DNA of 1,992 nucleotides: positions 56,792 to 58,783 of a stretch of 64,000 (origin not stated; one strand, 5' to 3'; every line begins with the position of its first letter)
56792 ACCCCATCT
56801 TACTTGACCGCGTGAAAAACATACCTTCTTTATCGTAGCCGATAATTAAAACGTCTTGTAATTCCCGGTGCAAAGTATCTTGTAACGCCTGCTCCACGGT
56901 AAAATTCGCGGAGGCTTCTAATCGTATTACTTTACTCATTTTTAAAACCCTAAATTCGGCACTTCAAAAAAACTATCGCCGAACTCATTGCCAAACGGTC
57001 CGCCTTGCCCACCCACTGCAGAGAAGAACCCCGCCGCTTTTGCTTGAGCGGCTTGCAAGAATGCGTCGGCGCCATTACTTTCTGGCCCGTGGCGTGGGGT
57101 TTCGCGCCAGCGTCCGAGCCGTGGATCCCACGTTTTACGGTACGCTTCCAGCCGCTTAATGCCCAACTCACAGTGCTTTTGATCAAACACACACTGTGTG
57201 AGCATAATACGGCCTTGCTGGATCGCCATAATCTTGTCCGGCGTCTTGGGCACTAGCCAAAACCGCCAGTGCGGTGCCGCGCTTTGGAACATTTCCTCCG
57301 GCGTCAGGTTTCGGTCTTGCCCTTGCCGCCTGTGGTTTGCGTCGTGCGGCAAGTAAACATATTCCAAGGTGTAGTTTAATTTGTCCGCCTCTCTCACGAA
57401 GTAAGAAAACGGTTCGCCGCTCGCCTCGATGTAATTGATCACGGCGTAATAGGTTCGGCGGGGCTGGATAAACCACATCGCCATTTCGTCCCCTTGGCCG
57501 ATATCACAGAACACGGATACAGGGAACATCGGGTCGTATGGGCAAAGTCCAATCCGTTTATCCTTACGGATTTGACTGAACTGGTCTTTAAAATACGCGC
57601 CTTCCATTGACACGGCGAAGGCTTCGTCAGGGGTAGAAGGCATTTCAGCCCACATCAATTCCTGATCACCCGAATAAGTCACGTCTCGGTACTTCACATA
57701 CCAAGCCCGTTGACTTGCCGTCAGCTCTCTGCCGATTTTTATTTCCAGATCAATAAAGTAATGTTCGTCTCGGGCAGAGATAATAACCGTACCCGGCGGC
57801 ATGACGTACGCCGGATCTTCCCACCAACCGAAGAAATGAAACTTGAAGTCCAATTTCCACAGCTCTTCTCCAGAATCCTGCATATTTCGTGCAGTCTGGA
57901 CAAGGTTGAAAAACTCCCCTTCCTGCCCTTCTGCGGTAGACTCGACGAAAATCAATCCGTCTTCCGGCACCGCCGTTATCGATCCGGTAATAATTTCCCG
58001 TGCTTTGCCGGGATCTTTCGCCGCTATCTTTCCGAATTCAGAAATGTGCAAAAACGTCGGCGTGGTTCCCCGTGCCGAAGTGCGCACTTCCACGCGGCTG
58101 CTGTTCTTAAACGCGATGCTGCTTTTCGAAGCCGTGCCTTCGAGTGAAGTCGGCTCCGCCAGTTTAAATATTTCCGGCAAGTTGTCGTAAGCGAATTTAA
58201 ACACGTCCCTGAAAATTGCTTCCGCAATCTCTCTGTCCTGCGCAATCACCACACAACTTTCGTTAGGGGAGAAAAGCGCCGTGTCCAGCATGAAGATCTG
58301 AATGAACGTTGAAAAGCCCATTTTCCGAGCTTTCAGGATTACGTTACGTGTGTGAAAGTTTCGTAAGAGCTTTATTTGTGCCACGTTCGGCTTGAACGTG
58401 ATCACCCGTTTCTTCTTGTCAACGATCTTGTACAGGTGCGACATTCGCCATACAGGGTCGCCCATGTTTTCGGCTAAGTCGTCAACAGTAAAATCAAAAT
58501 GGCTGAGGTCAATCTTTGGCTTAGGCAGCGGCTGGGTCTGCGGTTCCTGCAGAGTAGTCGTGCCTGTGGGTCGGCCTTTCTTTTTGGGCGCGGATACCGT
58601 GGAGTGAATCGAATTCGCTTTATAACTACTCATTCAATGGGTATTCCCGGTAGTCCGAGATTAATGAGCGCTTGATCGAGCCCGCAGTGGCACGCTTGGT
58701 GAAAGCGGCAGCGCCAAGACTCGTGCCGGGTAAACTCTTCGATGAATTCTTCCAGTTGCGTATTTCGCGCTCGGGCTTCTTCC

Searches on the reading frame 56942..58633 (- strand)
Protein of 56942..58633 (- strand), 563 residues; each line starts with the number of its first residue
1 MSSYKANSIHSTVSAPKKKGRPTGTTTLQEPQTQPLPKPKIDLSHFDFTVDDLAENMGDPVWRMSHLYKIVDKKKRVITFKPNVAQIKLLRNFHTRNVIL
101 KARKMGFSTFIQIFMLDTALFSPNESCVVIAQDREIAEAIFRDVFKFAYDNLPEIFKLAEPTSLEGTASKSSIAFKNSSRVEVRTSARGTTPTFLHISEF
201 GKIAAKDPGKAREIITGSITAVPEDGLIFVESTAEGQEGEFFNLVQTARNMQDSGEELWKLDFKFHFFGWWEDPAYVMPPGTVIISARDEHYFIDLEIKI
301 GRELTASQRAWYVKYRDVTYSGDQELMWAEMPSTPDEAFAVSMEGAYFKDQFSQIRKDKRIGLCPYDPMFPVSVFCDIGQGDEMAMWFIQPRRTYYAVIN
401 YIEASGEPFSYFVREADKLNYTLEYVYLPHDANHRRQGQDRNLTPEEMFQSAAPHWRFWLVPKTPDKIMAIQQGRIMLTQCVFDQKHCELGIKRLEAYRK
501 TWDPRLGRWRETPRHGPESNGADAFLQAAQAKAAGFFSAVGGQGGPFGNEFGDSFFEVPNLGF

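Call 10: search_dna_similar(query=window:56942-58633:-, collection=phages, mode=protein, max_rows=12)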
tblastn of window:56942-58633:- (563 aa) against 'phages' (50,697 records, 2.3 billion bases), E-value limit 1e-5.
Records with a match: 614; places in all: 621; records where one place covers at least 80% of the query: 135.
Best place of each record, by identity: <60% 614.
By first word of the organism name: Vibrio 187; Stx2a-converting 83; Escherichia 75; Pseudomonas 56; Ralstonia 31; Pelagibacter 22; Caudoviricetes 13; Stx2-converting 12; Klebsiella 11; Burkholderia 10; and 44 more.
By host as written in the record: - 267; Pseudomonas aeruginosa 22; Candidatus Pelagibacter ubique HTCC1062 14; Vibrio crassostreae 13; Pseudomonas aeruginosa PAO1 9; Vibrio cholerae 2095 9; Vibrio cyclitrophicus 8; Escherichia coli K514 (EHEC) 7; and 166 more.
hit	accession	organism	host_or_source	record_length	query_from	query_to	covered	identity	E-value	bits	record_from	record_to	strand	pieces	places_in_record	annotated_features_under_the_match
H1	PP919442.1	Ralstonia phage NK-7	Ralstonia solanacearum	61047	42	513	84%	46.3%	4e-127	416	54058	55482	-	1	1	hypothetical protein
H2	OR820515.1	Ralstonia phage AhaGv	Ralstonia solanacearum CQPS-1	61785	42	513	84%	46.1%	7e-126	412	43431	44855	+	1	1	major head protein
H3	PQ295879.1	Ralstonia phage YL4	Ralstonia pseudosolanacearum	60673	42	513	84%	45.9%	8e-126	412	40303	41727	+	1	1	hypothetical protein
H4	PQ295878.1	Ralstonia phage YL3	Ralstonia pseudosolanacearum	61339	42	513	84%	45.9%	8e-126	412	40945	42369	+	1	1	hypothetical protein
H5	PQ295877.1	Ralstonia phage YL2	Ralstonia pseudosolanacearum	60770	42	513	84%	45.9%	9e-126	412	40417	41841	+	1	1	hypothetical protein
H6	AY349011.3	Burkholderia phage Bcep22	-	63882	43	513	84%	45.7%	4e-119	393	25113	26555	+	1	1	TerL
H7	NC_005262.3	Burkholderia phage Bcep22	-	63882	43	513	84%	45.7%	4e-119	393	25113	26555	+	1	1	terminase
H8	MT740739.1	Ralstonia phage Gerry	Ralstonia pseudosolanacearum I-33 ...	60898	52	513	82%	46.3%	5e-128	419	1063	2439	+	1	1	hypothetical protein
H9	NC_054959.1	Ralstonia phage Gerry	Ralstonia pseudosolanacearum I-33 ...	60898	52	513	82%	46.3%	5e-128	419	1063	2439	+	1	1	hypothetical protein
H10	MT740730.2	Ralstonia phage Cimandef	Ralstonia pseudosolanacearum I-31 ...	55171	52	513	82%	46.1%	3e-127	417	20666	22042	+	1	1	terminase large subunit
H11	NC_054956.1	Ralstonia phage Cimandef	Ralstonia pseudosolanacearum I-31 ...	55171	52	513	82%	46.1%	3e-127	417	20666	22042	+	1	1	terminase large subunit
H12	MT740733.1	Ralstonia phage Dimitile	Ralstonia pseudosolanacearum I-31 ...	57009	52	513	82%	46.1%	3e-127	417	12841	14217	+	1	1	terminase large subunit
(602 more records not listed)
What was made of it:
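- The TerL of this phage also resembles those of Stx-converting phages (call 10).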
